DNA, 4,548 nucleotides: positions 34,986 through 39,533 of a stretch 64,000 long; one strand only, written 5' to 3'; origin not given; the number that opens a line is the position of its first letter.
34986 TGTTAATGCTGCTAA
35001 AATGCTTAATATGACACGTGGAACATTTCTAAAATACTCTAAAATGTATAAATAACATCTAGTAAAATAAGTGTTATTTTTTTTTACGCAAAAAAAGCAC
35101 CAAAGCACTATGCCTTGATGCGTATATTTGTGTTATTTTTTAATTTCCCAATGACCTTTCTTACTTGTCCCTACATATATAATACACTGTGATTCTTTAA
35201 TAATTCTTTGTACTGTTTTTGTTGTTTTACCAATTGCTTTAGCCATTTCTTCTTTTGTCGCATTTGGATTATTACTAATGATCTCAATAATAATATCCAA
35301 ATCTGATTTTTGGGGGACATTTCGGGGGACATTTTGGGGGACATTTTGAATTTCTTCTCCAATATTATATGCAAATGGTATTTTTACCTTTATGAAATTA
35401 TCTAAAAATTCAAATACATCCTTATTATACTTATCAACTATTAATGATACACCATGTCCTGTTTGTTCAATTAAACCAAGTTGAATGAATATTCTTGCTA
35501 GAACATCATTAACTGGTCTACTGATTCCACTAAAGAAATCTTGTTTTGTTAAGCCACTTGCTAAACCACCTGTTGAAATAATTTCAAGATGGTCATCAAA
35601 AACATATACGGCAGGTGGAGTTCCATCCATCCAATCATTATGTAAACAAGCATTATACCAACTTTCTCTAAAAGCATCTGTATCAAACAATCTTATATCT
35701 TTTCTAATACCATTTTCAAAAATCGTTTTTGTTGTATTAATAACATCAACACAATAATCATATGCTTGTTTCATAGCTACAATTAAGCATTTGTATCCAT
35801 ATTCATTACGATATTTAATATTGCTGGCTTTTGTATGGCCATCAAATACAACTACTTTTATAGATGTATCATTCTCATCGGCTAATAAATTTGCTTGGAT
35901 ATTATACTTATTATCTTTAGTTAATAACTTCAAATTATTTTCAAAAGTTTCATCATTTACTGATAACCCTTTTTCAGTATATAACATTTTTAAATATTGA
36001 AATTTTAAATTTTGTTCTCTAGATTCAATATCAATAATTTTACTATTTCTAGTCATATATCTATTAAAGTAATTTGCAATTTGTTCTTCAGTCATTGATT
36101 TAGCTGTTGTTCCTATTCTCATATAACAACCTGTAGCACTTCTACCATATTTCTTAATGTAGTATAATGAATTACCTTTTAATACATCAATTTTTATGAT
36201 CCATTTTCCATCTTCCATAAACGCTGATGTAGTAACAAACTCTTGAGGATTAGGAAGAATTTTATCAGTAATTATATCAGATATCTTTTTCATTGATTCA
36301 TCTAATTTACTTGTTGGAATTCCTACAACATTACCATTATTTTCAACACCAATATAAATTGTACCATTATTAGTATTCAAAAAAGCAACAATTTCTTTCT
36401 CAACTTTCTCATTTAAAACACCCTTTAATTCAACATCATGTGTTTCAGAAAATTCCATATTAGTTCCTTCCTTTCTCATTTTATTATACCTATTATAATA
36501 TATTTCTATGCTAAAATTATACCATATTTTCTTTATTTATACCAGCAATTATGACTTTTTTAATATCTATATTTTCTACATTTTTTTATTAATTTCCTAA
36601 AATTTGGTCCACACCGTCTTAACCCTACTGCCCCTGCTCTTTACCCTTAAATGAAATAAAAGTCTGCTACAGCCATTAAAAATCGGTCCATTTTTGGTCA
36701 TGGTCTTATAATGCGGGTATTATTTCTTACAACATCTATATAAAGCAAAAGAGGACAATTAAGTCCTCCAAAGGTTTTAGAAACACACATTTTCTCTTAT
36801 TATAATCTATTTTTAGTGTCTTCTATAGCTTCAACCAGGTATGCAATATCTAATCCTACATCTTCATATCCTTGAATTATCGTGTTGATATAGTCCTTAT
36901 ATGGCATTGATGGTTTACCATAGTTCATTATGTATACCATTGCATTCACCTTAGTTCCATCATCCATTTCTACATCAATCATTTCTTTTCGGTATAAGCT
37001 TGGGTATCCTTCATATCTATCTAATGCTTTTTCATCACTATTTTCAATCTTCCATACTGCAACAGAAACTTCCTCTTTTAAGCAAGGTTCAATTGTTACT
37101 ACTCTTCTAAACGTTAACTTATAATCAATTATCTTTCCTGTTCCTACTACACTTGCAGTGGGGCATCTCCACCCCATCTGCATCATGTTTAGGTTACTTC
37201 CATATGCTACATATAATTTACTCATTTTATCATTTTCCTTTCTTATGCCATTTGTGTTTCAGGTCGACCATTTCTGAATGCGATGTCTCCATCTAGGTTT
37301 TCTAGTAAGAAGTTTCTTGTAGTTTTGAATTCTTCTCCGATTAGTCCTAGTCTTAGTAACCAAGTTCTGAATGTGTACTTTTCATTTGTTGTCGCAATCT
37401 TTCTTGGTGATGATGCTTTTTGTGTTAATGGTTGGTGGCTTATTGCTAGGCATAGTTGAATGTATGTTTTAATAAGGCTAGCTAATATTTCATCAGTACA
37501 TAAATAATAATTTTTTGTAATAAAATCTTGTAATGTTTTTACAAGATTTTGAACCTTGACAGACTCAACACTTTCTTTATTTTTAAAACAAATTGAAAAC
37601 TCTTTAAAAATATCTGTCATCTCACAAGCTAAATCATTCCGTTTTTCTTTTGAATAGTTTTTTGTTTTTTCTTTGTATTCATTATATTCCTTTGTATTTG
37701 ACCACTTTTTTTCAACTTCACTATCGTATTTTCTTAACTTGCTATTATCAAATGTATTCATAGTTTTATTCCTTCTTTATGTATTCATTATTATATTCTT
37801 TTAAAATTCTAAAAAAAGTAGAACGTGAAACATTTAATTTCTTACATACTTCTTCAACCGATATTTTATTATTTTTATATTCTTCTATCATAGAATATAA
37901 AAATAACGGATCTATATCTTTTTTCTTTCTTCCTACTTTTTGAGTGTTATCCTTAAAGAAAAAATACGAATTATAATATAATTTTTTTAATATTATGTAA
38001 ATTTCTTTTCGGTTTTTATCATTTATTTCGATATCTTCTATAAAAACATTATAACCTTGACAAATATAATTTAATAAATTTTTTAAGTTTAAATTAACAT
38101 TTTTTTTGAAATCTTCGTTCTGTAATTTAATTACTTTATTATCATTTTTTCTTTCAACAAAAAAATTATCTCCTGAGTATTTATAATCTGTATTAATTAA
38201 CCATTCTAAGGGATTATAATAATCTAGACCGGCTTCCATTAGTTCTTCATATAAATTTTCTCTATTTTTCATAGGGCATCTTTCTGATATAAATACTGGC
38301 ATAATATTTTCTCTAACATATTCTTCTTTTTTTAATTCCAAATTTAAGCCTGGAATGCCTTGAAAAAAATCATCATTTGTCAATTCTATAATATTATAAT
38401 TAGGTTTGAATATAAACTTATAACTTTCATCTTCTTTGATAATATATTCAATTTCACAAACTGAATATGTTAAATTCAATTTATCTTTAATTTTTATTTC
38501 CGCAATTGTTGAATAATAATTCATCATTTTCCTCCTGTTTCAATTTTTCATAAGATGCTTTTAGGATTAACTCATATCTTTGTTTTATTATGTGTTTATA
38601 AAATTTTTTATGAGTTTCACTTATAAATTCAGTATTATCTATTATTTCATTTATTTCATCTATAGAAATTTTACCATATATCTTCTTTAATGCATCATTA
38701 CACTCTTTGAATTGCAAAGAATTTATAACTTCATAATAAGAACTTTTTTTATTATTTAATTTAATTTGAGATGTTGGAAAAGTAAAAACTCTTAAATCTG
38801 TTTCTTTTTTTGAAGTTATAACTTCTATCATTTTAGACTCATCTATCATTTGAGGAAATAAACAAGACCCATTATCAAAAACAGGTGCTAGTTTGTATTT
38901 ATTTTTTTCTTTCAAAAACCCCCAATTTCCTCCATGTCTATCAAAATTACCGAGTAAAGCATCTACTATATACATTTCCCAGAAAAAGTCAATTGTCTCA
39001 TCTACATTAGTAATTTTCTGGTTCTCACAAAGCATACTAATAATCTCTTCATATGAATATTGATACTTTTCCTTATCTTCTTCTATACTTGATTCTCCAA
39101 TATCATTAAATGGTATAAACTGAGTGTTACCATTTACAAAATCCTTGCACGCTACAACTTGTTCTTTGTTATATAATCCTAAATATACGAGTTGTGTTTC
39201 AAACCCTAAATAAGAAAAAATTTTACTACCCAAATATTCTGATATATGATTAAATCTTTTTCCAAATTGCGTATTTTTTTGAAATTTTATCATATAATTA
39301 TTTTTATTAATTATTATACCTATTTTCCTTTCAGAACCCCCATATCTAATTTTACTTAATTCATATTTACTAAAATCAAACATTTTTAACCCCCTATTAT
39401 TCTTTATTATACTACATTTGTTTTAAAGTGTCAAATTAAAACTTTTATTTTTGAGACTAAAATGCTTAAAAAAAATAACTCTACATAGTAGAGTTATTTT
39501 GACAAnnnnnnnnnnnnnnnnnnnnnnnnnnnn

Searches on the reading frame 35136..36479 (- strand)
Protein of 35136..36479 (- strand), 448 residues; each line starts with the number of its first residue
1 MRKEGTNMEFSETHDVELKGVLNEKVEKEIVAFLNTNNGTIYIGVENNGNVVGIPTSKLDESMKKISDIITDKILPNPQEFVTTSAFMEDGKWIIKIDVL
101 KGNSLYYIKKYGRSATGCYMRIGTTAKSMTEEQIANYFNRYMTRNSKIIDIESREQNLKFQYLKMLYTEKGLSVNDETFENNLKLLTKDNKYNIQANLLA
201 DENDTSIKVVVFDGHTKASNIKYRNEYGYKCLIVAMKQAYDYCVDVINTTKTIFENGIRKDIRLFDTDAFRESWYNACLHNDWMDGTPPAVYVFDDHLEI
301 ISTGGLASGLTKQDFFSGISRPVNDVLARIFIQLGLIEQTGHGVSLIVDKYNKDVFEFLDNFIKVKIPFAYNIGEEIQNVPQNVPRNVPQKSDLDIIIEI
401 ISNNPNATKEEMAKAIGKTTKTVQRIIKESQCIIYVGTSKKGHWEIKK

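Call 54: search_protein_families(library=padloc, proteins=[window:35136-36479:-], max_evalue=0.01)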
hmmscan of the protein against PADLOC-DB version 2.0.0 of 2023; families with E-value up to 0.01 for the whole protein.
window:35136-36479:- (448 aa): 1 family
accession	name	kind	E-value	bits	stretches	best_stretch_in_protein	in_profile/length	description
PDLC01850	CARF3--CARF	-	0.0033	15.3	0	396-429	149-182/209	-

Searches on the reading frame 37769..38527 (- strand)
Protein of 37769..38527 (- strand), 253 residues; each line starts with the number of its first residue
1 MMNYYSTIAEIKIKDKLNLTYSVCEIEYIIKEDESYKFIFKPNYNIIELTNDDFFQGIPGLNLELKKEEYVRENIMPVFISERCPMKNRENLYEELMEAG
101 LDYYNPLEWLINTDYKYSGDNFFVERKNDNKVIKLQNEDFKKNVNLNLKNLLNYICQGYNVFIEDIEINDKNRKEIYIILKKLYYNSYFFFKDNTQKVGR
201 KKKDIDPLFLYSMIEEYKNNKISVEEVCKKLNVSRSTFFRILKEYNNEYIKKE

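Call 54: search_protein_families(library=padloc, proteins=[window:37769-38527:-], max_evalue=0.01)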
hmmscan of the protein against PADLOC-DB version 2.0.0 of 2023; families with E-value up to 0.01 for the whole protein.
window:37769-38527:- (253 aa): 1 family
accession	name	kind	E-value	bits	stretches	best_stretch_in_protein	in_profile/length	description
PDLC04133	mad1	-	0.001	17.3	1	221-245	5-29/60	mads_1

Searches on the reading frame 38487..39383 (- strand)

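Call 18: search_protein_families(library=pfam, proteins=[window:38487-39383:-], max_evalue=0.01)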
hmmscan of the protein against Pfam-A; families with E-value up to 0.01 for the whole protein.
window:38487-39383:- (298 aa): 2 families
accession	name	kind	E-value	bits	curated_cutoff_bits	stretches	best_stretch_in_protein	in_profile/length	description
PF07804.18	HipA_C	-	1.9e-13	51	30.5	1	15-177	4-165/213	HipA-like C-terminal domain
PF00454.33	PI3_PI4_kinase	-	0.0015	18.9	27.1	1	137-181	137-178/241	Phosphatidylinositol 3- and 4-kinase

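Call 54: search_protein_families(library=padloc, proteins=[window:38490-39383:-], max_evalue=0.01)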
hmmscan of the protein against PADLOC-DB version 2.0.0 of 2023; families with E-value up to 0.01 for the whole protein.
window:38490-39383:- (298 aa): 8 families
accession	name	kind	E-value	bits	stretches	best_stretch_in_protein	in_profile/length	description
PDLC04340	PDC-M03A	-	2.1e-32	110.8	1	2-276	4-275/280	-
PDLC04344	PDC-M03A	-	1.6e-22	78.3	1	16-276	22-301/305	-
PDLC04339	PDC-M03A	-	2.2e-22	77.7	1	6-276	7-287/293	-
PDLC04342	PDC-M03A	-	9.1e-19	66.1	1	3-274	8-294/299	-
PDLC04345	PDC-M03A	-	2.9e-12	44.4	1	26-271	31-296/302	-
PDLC04338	PDC-M03A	-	1.2e-08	32.4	1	126-188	251-314/428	-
PDLC04337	PDC-M03A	-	1.2e-07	29.6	1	125-201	81-159/250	-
PDLC04341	PDC-M03A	-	3.4e-07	28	1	132-200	147-218/294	-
